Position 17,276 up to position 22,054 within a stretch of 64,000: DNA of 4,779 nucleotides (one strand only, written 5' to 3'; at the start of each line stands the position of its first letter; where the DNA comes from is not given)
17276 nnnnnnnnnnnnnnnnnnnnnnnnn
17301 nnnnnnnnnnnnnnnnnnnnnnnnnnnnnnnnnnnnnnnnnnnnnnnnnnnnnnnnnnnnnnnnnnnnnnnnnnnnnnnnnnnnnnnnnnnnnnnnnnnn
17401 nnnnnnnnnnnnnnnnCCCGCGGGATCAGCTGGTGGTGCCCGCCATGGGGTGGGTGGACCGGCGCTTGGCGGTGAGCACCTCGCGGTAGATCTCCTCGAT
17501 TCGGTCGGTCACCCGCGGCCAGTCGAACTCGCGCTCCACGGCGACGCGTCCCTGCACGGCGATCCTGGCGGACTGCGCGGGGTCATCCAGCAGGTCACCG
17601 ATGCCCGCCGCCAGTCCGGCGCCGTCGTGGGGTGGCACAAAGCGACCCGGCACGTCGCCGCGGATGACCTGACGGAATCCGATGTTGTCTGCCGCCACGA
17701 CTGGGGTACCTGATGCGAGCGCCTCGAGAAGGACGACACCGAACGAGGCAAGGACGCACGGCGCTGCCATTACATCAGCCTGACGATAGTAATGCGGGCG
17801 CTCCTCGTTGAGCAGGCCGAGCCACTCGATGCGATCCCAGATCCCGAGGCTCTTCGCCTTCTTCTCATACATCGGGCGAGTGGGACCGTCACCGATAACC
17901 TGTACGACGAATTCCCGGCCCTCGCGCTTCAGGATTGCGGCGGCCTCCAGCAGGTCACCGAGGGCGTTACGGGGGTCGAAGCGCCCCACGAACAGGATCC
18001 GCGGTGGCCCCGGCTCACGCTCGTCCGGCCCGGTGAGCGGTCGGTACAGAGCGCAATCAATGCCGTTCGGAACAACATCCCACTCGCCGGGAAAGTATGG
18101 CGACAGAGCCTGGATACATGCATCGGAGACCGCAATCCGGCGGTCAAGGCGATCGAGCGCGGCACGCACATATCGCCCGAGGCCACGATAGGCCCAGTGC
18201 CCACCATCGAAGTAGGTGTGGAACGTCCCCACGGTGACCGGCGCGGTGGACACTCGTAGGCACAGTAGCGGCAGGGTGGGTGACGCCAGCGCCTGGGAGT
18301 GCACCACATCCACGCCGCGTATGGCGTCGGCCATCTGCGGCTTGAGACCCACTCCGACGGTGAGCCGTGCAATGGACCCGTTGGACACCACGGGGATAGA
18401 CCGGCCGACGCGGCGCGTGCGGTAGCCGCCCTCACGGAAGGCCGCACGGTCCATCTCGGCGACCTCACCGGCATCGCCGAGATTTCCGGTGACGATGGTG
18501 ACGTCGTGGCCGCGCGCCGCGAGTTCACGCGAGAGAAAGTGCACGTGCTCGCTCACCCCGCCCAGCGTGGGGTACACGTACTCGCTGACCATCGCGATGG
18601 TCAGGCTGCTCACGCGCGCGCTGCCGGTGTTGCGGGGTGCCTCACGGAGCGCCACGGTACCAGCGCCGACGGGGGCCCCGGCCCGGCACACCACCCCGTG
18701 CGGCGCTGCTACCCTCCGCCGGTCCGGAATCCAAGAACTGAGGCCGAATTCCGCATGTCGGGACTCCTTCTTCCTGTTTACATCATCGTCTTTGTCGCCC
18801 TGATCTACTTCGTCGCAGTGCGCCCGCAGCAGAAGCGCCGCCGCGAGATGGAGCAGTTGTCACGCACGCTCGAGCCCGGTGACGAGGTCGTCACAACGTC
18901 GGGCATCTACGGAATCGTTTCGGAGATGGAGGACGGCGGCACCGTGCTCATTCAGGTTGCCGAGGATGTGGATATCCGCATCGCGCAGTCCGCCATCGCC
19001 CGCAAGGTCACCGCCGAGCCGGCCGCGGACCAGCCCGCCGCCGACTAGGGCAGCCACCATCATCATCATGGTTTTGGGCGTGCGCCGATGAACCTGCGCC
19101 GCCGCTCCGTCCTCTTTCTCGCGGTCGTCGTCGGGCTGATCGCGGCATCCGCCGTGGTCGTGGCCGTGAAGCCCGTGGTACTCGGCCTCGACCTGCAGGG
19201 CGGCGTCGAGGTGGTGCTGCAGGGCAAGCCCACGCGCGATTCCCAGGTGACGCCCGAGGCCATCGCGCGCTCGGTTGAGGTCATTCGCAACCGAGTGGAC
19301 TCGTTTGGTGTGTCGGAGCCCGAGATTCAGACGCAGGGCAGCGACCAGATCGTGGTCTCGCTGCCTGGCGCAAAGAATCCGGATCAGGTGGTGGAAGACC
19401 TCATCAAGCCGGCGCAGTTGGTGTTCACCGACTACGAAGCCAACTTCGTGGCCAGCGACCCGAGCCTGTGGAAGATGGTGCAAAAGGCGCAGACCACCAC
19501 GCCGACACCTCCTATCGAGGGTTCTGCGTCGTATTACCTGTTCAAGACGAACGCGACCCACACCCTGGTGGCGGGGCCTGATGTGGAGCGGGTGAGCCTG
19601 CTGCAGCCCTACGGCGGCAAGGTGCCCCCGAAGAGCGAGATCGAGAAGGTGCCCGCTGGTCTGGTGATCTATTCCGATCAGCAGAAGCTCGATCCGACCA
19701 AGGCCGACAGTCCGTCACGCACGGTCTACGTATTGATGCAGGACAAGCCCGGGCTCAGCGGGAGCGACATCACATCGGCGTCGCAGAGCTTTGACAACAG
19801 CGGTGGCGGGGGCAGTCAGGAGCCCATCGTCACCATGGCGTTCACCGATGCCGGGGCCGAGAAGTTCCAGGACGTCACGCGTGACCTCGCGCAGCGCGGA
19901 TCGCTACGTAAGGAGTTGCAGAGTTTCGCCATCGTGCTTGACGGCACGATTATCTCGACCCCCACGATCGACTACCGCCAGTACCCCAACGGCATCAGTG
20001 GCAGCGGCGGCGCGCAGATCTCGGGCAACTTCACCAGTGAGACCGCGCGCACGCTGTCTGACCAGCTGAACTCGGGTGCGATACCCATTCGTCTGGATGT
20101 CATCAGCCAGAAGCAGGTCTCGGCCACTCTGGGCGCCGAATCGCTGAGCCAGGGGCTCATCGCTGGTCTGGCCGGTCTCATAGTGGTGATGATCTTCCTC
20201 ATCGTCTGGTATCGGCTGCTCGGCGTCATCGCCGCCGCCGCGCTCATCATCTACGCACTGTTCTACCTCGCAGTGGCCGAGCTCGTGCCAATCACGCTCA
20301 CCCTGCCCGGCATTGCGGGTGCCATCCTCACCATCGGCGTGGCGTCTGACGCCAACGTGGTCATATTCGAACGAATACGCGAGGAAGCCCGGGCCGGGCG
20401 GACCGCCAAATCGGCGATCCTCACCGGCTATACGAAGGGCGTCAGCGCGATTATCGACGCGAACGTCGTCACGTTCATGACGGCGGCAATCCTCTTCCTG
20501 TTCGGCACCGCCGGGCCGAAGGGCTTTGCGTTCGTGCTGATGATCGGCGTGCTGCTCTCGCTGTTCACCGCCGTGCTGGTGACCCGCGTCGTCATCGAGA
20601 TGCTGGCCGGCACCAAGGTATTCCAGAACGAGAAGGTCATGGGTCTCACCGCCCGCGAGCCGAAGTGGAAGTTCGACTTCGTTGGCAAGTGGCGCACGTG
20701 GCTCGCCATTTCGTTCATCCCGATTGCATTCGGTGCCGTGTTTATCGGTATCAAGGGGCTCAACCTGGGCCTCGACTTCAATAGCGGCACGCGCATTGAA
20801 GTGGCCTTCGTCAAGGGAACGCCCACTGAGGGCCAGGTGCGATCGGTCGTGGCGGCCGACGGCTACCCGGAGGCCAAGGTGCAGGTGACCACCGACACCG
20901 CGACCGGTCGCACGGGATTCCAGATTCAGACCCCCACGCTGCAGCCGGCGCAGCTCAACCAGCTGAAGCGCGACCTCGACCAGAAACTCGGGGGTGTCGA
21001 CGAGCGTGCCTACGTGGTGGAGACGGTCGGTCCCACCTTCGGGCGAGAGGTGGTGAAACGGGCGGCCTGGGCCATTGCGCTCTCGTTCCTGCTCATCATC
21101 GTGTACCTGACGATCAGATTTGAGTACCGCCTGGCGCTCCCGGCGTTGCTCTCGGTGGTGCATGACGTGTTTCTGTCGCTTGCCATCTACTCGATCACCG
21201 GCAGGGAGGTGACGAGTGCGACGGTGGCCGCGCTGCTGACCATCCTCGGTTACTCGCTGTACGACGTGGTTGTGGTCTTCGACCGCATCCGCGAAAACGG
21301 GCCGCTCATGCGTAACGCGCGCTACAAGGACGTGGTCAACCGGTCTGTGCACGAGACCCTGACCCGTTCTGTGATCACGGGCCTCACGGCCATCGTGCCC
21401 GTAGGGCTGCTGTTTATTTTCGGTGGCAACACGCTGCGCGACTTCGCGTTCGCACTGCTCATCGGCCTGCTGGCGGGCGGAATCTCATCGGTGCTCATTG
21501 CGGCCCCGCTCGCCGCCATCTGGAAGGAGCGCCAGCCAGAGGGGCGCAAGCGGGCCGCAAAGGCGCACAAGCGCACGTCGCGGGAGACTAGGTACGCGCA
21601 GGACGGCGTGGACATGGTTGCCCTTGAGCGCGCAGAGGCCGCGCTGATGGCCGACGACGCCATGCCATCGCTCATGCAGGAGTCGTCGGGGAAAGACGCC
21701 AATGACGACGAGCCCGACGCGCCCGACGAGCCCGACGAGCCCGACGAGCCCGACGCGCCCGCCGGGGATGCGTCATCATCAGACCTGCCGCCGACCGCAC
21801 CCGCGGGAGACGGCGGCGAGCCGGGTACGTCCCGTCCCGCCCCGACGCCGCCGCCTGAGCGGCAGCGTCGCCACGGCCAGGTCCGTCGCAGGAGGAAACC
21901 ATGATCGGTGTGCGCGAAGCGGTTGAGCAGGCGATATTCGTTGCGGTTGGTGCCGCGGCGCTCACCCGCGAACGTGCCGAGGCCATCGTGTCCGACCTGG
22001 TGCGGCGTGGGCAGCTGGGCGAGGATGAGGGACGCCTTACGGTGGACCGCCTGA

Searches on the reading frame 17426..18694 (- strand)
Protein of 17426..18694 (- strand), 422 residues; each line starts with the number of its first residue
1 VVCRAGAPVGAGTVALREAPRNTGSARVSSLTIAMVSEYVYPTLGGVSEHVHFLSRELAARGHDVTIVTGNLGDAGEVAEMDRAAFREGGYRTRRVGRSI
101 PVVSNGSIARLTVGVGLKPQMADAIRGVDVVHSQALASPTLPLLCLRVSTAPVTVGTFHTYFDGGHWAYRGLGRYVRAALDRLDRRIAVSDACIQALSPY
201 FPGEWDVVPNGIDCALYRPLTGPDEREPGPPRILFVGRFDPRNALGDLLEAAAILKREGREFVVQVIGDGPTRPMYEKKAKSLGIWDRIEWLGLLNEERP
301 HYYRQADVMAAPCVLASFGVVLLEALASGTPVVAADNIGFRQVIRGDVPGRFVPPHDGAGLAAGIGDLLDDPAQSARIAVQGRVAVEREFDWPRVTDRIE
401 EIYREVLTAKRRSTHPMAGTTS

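Call 22: search_protein_families(library=pfam, proteins=[window:17426-18694:-], max_evalue=0.00001)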
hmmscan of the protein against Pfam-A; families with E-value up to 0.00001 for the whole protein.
window:17426-18694:- (422 aa): 5 families
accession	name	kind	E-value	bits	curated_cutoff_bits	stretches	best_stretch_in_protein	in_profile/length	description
PF00534.26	Glycos_transf_1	-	3.9e-32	111.6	26.4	1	228-382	13-169/172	Glycosyl transferases group 1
PF13692.12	Glyco_trans_1_4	-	1.9e-29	103.2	27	1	231-371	2-142/142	Glycosyl transferases group 1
PF13439.12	Glyco_transf_4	-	6.2e-23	82.1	28.5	1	45-215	2-169/170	Glycosyltransferase Family 4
PF13579.12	Glyco_trans_4_4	-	2.7e-11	44.5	29.7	1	45-211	1-158/158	Glycosyl transferase 4-like domain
PF20706.3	GT4-conflict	-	1.3e-09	38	26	1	225-397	190-383/385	Family 4 Glycosyltransferase in conflict systems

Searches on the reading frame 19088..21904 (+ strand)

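Call 22: search_protein_families(library=pfam, proteins=[window:19088-21904:+], max_evalue=0.00001)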
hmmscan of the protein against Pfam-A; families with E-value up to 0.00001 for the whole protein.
window:19088-21904:+ (938 aa): 5 families
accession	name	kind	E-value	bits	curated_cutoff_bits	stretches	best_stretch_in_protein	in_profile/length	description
PF02355.23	SecD_SecF_C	-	8.2e-74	247.5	20.5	2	638-814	12-188/189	Protein export membrane protein SecD/SecF, C-terminal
PF22599.2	SecDF_P1_head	-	5.9e-22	78.1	27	1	213-334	11-114/114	SecDF, P1 head subdomain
PF21760.3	SecD_1st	-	5e-20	71.2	27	1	60-115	2-57/60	Protein translocase subunit SecDF, P1 domain, N-terminal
PF07549.19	Sec_GG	-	3.7e-12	45.8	20.3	1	551-575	1-25/28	SecD/SecF GG Motif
PF03176.21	MMPL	-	7.8e-07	28.8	20.5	1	355-514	144-310/333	MMPL family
